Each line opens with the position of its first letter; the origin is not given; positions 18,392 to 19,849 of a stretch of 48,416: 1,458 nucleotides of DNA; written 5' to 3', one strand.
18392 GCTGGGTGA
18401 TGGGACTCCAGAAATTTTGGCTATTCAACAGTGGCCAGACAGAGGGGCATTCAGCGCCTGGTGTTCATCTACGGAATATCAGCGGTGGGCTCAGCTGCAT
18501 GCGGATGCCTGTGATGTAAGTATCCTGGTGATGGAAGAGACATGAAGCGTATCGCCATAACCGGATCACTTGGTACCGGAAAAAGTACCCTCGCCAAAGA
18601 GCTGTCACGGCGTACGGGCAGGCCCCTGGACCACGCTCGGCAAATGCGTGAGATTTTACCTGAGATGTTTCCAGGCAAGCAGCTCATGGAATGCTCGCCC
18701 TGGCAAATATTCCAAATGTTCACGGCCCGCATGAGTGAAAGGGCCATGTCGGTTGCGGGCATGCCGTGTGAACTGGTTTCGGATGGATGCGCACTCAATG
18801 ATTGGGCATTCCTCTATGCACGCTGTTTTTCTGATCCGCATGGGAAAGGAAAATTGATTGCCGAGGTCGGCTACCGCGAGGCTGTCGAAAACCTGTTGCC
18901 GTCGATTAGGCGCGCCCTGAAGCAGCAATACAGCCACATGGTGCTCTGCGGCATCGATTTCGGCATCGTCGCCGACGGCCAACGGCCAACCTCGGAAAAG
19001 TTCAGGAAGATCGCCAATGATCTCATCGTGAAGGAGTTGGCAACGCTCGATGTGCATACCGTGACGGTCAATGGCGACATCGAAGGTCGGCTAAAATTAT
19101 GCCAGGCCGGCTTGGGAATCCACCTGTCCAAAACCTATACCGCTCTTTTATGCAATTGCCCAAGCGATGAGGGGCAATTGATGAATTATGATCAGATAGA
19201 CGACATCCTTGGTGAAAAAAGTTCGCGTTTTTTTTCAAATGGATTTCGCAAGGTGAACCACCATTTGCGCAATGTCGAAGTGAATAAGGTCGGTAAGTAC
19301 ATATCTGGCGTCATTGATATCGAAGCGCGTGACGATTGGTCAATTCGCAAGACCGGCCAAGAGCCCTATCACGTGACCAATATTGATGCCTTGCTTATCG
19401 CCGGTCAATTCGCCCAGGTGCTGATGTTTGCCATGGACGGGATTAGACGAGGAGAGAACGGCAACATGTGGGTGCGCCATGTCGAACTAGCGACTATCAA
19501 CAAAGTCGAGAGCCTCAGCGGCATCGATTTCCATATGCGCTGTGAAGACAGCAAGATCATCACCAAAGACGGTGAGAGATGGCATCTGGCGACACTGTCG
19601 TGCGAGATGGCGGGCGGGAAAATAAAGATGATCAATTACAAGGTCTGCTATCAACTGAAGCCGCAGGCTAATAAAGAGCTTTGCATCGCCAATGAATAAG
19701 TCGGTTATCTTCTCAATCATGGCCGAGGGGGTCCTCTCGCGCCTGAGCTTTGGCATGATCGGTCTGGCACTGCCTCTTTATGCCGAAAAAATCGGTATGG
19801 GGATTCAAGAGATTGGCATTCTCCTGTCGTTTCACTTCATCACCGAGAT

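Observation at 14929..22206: Orphan 7-gene operon: AsnB-like amidotransferase, carrier protein, WbuX-type PP-loop enzyme, DUF1330, P-loop fusion, MFS, porin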

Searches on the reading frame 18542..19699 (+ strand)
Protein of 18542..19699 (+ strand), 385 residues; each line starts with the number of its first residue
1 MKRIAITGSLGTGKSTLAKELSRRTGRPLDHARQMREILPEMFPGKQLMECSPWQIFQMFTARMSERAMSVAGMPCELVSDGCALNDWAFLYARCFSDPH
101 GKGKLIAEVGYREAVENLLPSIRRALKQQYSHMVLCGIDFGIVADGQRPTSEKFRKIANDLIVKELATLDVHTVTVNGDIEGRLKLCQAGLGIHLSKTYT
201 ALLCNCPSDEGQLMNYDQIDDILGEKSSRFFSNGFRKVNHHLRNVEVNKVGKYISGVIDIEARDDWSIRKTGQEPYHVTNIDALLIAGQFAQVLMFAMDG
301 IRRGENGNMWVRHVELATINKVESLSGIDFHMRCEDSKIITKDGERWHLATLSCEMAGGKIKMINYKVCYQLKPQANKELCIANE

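Call 4: search_protein_families(library=pfam, proteins=[window:18542-19699:+], max_evalue=0.01)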
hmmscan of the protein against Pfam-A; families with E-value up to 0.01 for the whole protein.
window:18542-19699:+ (385 aa): 3 families
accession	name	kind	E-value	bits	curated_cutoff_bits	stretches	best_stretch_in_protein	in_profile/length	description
PF05655.16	AvrD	-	5.8e-20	72.4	25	1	207-361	163-322/331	Pseudomonas avirulence D protein (AvrD)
PF13521.12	AAA_28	-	1.6e-10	41.9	27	1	3-183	1-164/164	AAA domain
PF13238.12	AAA_18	-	7.5e-05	23.6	29.4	1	4-27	1-24/128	AAA domain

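Call 5: search_protein_families(library=ncbifam, proteins=[window:18542-19699:+], max_evalue=0.01)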
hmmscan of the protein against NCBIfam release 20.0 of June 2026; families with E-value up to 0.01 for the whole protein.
window:18542-19699:+ (385 aa): 1 family
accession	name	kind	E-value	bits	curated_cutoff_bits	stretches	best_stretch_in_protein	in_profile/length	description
NF005994.0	PRK08118.1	equivalog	0.00018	21.6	215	1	1-31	1-31/172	DNA topology modulation protein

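Call 9: find_homologous_proteins(query=window:18542-19699:+)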
Query window:18542-19699:+ (385 aa): 5 proteins with E <= 0.001 among 3407 candidates.
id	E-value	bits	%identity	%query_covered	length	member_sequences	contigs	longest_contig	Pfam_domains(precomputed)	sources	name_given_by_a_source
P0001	1.0e-262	889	100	100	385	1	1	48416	PF13521.13,PF05655.17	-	-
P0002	1.0e-63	234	34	99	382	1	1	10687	PF13521.13,PF05655.17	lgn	-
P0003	5.8e-19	87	32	47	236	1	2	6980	PF13521.13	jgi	jgi:hypothetical protein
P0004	7.0e-18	83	30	47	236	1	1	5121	PF13521.13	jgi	jgi:hypothetical protein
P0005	8.6e-18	83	29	50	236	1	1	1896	PF13521.13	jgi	jgi:nicotinamide riboside kinase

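Call 10: find_encoding_contigs(protein=window:18542-19699:+, flank=10000, max_places=10)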
Protein window:18542-19699:+ (385 aa): 1 contig read that carries it; 1 place shown.
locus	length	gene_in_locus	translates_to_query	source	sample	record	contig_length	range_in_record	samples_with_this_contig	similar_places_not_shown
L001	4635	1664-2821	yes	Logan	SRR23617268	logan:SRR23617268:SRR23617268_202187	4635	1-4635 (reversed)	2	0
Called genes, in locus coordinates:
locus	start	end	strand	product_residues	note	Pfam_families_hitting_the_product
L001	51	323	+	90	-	-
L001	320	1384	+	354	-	-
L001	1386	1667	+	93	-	PF07045:DUF1330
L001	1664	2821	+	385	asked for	PF13521:AAA_28, PF05655:AvrD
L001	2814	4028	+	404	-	PF07690:MFS_1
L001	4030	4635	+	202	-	?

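Call 11: find_encoding_contigs(protein=P0002, flank=10000, max_places=10)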
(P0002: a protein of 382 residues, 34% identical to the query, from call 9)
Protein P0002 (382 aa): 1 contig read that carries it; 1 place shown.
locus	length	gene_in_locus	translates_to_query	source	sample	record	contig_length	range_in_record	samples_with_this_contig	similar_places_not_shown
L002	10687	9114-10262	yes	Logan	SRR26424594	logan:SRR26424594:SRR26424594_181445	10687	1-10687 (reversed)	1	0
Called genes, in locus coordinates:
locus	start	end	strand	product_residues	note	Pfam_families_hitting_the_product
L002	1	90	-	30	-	?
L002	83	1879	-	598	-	PF00176:SNF2-rel_dom, PF00270:DEAD, PF04851:ResIII, PF00271:Helicase_C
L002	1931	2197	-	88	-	-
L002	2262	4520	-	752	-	PF25023:TEN_YD-shell (weak), PF05593:RHS_repeat (faint)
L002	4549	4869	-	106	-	-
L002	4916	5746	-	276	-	-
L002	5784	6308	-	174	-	-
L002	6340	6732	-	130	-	PF01641:SelR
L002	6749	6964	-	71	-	PF11127:YgaP-like_TM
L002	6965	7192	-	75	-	-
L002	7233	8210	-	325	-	PF01022:HTH_5 (faint), PF01047:MarR (faint), PF08279:HTH_11 (faint), PF13404:HTH_AsnC-type, PF13412:HTH_24, PF13404:HTH_AsnC-type (weak), PF13412:HTH_24, PF01037:AsnC_trans_reg (weak), +3 more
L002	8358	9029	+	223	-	-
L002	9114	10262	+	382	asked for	PF13521:AAA_28, PF05655:AvrD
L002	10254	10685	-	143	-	?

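Call 12: find_encoding_contigs(protein=P0003, flank=10000, max_places=5)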
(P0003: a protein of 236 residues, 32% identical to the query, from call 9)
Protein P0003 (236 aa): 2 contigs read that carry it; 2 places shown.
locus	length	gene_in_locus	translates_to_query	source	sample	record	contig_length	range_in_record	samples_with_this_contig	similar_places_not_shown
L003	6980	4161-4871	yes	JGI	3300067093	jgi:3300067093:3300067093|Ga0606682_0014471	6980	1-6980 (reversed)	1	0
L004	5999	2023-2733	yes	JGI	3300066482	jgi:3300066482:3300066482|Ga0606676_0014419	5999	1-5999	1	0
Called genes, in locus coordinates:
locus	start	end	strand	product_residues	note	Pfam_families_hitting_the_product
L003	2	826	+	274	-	?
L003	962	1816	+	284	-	PF00698:Acyl_transf_1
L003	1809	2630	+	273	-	PF00561:Abhydrolase_1 (faint), PF06821:Ser_hydrolase (faint), PF12697:Abhydrolase_6, PF12146:Hydrolase_4 (weak)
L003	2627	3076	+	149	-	PF01648:ACPS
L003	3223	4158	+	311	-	PF05655:AvrD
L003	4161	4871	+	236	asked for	PF13521:AAA_28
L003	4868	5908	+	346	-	PF00108:Thiolase_N (faint), PF08545:ACP_syn_III, PF08541:ACP_syn_III_C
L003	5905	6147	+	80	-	PF00550:PP-binding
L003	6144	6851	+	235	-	PF12710:HAD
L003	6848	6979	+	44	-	?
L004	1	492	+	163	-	?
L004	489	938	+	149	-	PF01648:ACPS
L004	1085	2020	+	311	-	PF05655:AvrD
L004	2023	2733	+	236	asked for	PF13521:AAA_28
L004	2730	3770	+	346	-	PF00108:Thiolase_N (faint), PF08545:ACP_syn_III, PF08541:ACP_syn_III_C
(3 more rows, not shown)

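Call 34: search_protein_families(library=pfam, proteins=[L002:8358-9029:+, P0002, L003:3223-4158:+], max_evalue=0.01)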
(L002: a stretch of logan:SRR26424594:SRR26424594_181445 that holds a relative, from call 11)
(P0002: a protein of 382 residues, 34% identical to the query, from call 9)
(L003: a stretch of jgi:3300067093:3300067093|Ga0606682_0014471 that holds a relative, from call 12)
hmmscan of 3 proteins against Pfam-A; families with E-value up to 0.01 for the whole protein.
L002:8358-9029:+ (223 aa): 0 families

P0002 (382 aa): 3 families
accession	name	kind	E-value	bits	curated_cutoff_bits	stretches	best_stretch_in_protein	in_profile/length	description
PF05655.16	AvrD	-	4e-28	99.2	25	2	216-337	3-126/331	Pseudomonas avirulence D protein (AvrD)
PF13521.12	AAA_28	-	1.5e-16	61.5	27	1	8-188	1-164/164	AAA domain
PF13238.12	AAA_18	-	0.0006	20.7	29.4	1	9-32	1-24/128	AAA domain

L003:3223-4158:+ (311 aa): 1 family
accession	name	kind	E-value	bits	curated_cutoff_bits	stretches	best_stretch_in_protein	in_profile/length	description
PF05655.16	AvrD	-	5.2e-71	240.2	25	2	18-166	2-159/331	Pseudomonas avirulence D protein (AvrD)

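Call 38: search_protein_representatives(protein=window:18542-19699:+)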
Query: 385 residues. Proteins with E-value up to 0.001 (for the whole library): 527; up to 1e-10: 224; up to 1e-30: 7. The best 150 are listed.
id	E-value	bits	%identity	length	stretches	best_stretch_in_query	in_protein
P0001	3.3e-263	888.7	100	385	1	1-385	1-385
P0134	2.2e-63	231.1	34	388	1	2-375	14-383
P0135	1.1e-52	195.8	32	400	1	3-373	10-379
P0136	1.2e-50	189.1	35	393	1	2-373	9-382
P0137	4.5e-45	170.8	32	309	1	70-374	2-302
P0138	2.3e-41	158.5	31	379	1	2-375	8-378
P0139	1.1e-38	149.8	31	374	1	2-361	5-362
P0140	3.2e-29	118.6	32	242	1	130-372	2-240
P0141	6.6e-28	114.3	26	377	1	3-359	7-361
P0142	1.0e-27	113.7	28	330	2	216-339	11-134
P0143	1.9e-26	109.5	27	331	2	213-369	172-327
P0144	1.4e-25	106.6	30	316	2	217-357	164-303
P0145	2.5e-24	102.5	31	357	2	220-359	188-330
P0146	4.0e-24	101.8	24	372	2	214-356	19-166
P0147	2.0e-23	99.5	28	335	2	218-335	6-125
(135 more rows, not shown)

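Call 42: find_related_loci(query=A2, collection=metagenome_contigs, flank=10000)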
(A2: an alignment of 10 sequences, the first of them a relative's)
Query A2 (385 aa) in metagenome_contigs; peptide patterns used: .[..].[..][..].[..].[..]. (x = any residue, [..] = any of these).
89 stretches matched a pattern; 74 encode a relative of the query (tblastn E <= 1e-3); 74 distinct loci.
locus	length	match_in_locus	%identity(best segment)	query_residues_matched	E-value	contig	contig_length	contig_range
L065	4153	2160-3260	33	2-372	3e-61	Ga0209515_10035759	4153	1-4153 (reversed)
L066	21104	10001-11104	32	2-372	3e-57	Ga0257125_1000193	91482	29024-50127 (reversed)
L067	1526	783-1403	35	3-198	7e-31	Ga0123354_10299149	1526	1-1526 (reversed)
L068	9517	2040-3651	33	1-316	5e-30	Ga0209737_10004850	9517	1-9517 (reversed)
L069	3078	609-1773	33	3-184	2e-29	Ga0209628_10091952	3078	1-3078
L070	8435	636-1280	33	3-206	1e-28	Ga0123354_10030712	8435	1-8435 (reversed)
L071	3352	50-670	34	3-198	4e-28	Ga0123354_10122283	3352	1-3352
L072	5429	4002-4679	29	3-219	7e-28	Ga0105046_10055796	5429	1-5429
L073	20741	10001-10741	28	3-257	8e-28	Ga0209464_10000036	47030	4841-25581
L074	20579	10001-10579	32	3-184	6e-27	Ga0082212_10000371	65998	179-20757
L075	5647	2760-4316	33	3-292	6e-27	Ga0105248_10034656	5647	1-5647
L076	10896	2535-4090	32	1-333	2e-26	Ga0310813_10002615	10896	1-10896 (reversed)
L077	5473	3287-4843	32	3-333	5e-26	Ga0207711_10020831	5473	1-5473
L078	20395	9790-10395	31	3-193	4e-25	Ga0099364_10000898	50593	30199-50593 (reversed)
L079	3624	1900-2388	33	1-152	2e-24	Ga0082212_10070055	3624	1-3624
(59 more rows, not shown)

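Call 45: search_protein_families(library=pfam, proteins=[L066:7529-8722:+, L066:8676-9482:+, L066:9479-9841:+, L066:9974-11152:+, L066:11401-11985:+, L066:12174-12644:+, L065:1106-1582:-, L065:1627-1953:-, L065:3407-4153:-, L073:9998-11188:+], max_evalue=0.01)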
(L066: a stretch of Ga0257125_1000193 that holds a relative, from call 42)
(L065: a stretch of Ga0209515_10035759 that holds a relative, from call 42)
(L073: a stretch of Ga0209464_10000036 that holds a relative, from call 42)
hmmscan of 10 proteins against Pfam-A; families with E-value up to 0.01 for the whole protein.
L066:7529-8722:+ (397 aa): 1 family
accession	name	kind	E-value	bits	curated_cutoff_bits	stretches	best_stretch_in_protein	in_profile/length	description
PF00999.27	Na_H_Exchanger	-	6.8e-29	101.3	26.2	1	18-381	5-374/375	Sodium/hydrogen exchanger, transmembrane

L066:8676-9482:+ (268 aa): 3 families
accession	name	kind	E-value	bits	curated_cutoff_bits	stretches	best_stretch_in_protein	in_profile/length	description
PF01261.30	AP_endonuc_2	-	6.3e-30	105.1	31.1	1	32-254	2-230/249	Xylose isomerase-like TIM barrel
PF03851.20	UvdE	-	0.00019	21.2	24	1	40-144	73-179/275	UV-endonuclease UvdE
PF24638.1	KH_DEAH11_1st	-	0.0068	17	27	0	123-153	6-35/65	DEAH11 eukaryotic type KH-domain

L066:9479-9841:+ (120 aa): 1 family
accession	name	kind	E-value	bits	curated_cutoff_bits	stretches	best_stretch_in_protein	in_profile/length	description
PF18477.7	PIN_9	-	1.1e-18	67.9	26.3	1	4-112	2-114/116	PIN like domain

L066:9974-11152:+ (392 aa): 2 families
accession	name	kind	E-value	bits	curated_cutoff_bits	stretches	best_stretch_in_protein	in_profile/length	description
PF05655.16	AvrD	-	1.2e-19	71.3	25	2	221-290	4-76/331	Pseudomonas avirulence D protein (AvrD)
PF13521.12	AAA_28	-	6.2e-14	53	27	1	11-192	1-164/164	AAA domain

L066:11401-11985:+ (194 aa): 2 families
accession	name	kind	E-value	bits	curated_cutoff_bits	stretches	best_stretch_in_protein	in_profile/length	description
PF03876.22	SHS2_Rpb7-N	-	1.4e-13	51.1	24.8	1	9-64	2-57/57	SHS2 domain found in N terminus of Rpb7p/Rpc25p/MJ0397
PF00575.29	S1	-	6.4e-11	42.9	22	1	79-148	2-62/74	S1 RNA binding domain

L066:12174-12644:+ (156 aa): 1 family
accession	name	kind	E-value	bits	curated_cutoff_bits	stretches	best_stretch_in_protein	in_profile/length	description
PF01282.25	Ribosomal_S24e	-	2.8e-15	56.6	24.5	1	4-89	1-87/95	Ribosomal protein S24e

L065:1106-1582:- (158 aa): 1 family
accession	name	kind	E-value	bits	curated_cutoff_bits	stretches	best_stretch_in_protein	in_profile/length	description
PF04073.20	tRNA_edit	-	1.3e-30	106.4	25.5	1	23-141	1-121/123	Aminoacyl-tRNA editing domain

L065:1627-1953:- (108 aa): 0 families

L065:3407-4153:- (248 aa): 1 family
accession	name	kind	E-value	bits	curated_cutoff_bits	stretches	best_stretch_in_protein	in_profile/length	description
PF02637.23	GatB_Yqey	-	3.2e-10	40.5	27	1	113-242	2-148/148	GatB domain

L073:9998-11188:+ (396 aa): 2 families
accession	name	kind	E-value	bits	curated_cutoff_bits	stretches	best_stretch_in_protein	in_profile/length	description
PF13521.12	AAA_28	-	6.8e-16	59.4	27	1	2-193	1-164/164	AAA domain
PF04397.21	LytTR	-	1.1e-06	29.2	22.6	1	280-372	2-96/98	LytTr DNA-binding domain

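Call 47: search_solved_structures(query=A2, max_evalue=1, show_alignments=2)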
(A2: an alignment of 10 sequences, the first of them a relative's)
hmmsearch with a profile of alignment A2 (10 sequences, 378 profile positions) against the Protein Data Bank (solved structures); distinct sequences matched with E-value up to 1: 9.
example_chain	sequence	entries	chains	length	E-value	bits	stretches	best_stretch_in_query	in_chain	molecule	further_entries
2jas_A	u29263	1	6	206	0.0083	18.3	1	8-130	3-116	DEOXYGUANOSINE KINASE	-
2jaq_A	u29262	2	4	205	0.011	17.9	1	8-130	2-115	DEOXYGUANOSINE KINASE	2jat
8puu_A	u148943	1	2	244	0.025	16.7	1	9-131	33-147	Deoxynucleoside kinase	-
6n9a_E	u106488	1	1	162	0.26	13.4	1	8-55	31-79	tRNA threonylcarbamoyladenosine biosynthesis protein TsaE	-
4eun_A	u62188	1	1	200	0.3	13.1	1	4-39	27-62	thermoresistant glucokinase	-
6nak_D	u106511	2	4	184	0.32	13.1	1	8-55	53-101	TsaE | ATPase YjeE, predicted to have essential role in cell wall biosynthesis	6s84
9x6f_A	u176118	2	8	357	0.44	12.6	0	6-29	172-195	Nicotinamide-nucleotide adenylyltransferase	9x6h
1kag_A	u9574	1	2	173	0.45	12.6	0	5-36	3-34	Shikimate kinase I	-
3v68_A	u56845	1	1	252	0.64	12.1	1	33-145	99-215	Putative uncharacterized protein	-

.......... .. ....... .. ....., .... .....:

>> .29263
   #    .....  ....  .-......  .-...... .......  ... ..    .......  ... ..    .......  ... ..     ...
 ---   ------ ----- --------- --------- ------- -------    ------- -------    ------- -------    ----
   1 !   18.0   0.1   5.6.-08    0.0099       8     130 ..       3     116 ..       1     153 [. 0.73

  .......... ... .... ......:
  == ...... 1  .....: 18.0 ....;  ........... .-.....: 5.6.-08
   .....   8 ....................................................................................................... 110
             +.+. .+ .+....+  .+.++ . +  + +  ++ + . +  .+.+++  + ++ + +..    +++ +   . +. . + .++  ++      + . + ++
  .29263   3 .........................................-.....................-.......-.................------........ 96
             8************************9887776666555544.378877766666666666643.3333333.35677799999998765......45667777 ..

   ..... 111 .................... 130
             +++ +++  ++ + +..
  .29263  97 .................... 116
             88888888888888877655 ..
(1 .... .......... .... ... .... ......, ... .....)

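Call 58: predict_structure(alignment_id=A2)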
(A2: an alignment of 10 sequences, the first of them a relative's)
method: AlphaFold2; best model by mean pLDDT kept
length: 385 residues; sequences in the alignment: 10
mean_pLDDT: 81.1   pTM: 0.65
mean pLDDT of the five models: 81.1, 80.3, 79.6, 77.9, 76.1
residues with pLDDT >= 90: 116; 70-90: 194; 50-70: 51; < 50: 24
segments of 3 or more residues with pLDDT < 50: 201-210, 233-235, 376-385
pLDDT, mean of each block of 10 residues (from residue 1): 86 87 81 84 86 88 83 77 89 86 76 91 89 86 58 88 91 90 89 72 44 78 69 58 88 92 63 75 89 89 74 89 89 95 90 94 93 56 33
secondary structure, 60 per line:
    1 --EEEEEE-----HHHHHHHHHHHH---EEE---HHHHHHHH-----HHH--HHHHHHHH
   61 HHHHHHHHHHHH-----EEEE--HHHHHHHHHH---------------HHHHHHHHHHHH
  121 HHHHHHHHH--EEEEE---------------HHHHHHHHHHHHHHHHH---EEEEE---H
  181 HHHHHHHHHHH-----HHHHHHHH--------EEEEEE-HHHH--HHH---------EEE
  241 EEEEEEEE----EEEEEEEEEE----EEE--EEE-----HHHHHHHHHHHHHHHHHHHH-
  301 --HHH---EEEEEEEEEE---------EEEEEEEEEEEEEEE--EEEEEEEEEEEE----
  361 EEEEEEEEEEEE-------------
elements in order: E3-8 H14-25 E29-31 H35-42 H53-72 E78-81 H84-93 H109-129 E132-136 H152-168 E172-176 H180-191 H197-204 E213-218 H220-223 E238-248 E253-262 E267-269 E272-274 H280-299 E309-318 E328-342 E345-356 E361-372

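Call 64: fold_search(model_id=the predicted structure, library=pdb)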
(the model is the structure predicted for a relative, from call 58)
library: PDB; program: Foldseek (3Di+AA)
matches with E <= 10: 1704; with E <= 0.001: 65
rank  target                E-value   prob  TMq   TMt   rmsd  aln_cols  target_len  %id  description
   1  2jaq_B                1.9e-06  1.00  0.37  0.71   4.4       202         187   16  Structure of deoxyadenosine kinase from M. mycoides with bound dCTP (released 2007-01-03)
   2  2jaq_A                2.3e-06  1.00  0.37  0.70   4.6       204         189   16  Structure of deoxyadenosine kinase from M. mycoides with bound dCTP (released 2007-01-03)
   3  6yt1_B                3.7e-06  1.00  0.32  0.57   6.2       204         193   20  Mtb TMK crystal structure in complex with compound 26 (released 2020-09-02)
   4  8puu_A                4.5e-06  1.00  0.35  0.59   4.9       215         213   15  Giardia intestinalis deoxyadenosine kinase forms a functional tetramer (released 2024-10-30)
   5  2jas_F                5.7e-06  1.00  0.38  0.70   4.6       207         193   16  Structure of deoxyadenosine kinase from M.mycoides with bound dATP (released 2007-01-03)
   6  2jas_A                7.7e-06  1.00  0.38  0.70   4.4       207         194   14  Structure of deoxyadenosine kinase from M.mycoides with bound dATP (released 2007-01-03)
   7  2jas_C                8.1e-06  1.00  0.38  0.70   4.7       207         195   15  Structure of deoxyadenosine kinase from M.mycoides with bound dATP (released 2007-01-03)
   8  6gzo_B                1.3e-05  1.00  0.34  0.36   5.0       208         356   16  Crystal structure of NadR protein in complex with NAD and AMP-PNP (released 2019-07-17)
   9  8puu_B                1.4e-05  1.00  0.32  0.52   5.1       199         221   16  Giardia intestinalis deoxyadenosine kinase forms a functional tetramer (released 2024-10-30)
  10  8x7f_A                1.5e-05  1.00  0.32  0.35   5.5       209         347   16  CryoEM structure of the trifunctional NAD biosynthesis/regulator protein NadR in complex with NAD (released 2024-12-04)
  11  6gyf_A                2.4e-05  1.00  0.37  0.39   4.1       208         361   17  Crystal structure of NadR protein in complex with NR (released 2019-07-10)
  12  6gzo_A                6.6e-05  1.00  0.34  0.36   4.8       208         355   16  Crystal structure of NadR protein in complex with NAD and AMP-PNP (released 2019-07-17)
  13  1n5l_A                7.0e-05  1.00  0.32  0.55   6.5       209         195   20  CRYSTAL STRUCTURE OF MYCOBACTERIUM TUBERCULOSIS THYMIDYLATE KINASE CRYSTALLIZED IN SODIUM MALONATE, AFTER CATALYSIS IN (released 2003-04-15)
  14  1nn5                  8.4e-05  1.00  0.34  0.59   5.1       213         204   14  Crystal structure of human thymidylate kinase with d4TMP + AppNHp (released 2003-03-18)
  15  2xx3                  8.4e-05  1.00  0.33  0.58   5.3       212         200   14  HUMAN THYMIDYLATE KINASE COMPLEXED WITH thymidine butenyl phosphonate monophosphate and ADP (released 2011-12-07)
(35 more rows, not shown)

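Call 85: find_homologous_proteins(query=A2, max_evalue=1e-20)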
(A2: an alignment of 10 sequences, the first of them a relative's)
Query A2 (10 sequences) (385 aa, profile of the alignment): 15 proteins with E <= 1e-20 among 8000 candidates.
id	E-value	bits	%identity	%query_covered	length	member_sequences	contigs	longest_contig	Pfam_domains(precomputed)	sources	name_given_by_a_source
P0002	2.7e-171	588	34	99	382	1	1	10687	PF13521.13,PF05655.17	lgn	-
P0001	2.2e-150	519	100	100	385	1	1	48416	PF13521.13,PF05655.17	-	-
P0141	1.3e-144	500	25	93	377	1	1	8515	PF13521.13,PF05655.17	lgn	-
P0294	1.1e-62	230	35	47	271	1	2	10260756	PF13521.13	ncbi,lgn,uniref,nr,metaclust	ncbi:AAA family ATPase [Stigmatella aurantiaca]|uniref:Conserved uncharacterized protein n=1 Tax=Sti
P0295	1.9e-62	229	35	47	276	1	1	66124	PF13521.13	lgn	-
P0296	4.2e-61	225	36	48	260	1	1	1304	PF13521.13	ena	-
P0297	5.4e-60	221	32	48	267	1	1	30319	PF13521.13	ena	-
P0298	6.3e-59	218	32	48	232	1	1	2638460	PF13521.13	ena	-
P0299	4.8e-57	212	33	47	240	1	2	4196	PF13521.13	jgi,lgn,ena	-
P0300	6.9e-57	211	32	48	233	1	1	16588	PF13521.13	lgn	-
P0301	1.3e-55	207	32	49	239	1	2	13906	PF13521.13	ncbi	ncbi:MAG: ATP-binding protein [Bacteroidota bacterium]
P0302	3.1e-52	196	31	50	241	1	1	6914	PF13521.13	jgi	jgi:hypothetical protein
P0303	3.2e-52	196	35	48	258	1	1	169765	PF13521.13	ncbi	ncbi:ATP/GTP-binding protein [Sphingobacterium hungaricum]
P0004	1.1e-46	178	30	47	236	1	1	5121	PF13521.13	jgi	jgi:hypothetical protein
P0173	4.2e-45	172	33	39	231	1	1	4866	PF13521.13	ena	-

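Call 86: find_encoding_contigs(protein=P0141, flank=8000, max_places=3)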
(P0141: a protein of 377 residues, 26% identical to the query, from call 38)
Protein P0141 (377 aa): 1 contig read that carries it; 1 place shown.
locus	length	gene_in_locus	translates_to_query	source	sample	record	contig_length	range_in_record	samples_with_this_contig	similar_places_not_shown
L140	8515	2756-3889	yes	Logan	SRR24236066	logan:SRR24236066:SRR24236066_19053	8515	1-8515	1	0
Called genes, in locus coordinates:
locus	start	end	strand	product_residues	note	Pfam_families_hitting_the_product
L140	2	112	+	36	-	?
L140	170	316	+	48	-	-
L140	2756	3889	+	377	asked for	PF13521:AAA_28, PF05655:AvrD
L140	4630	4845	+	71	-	-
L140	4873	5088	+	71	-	-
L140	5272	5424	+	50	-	-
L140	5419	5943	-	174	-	-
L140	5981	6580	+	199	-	-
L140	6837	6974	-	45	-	-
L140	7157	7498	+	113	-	-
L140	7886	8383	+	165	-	PF13517:FG-GAP_3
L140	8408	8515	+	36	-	?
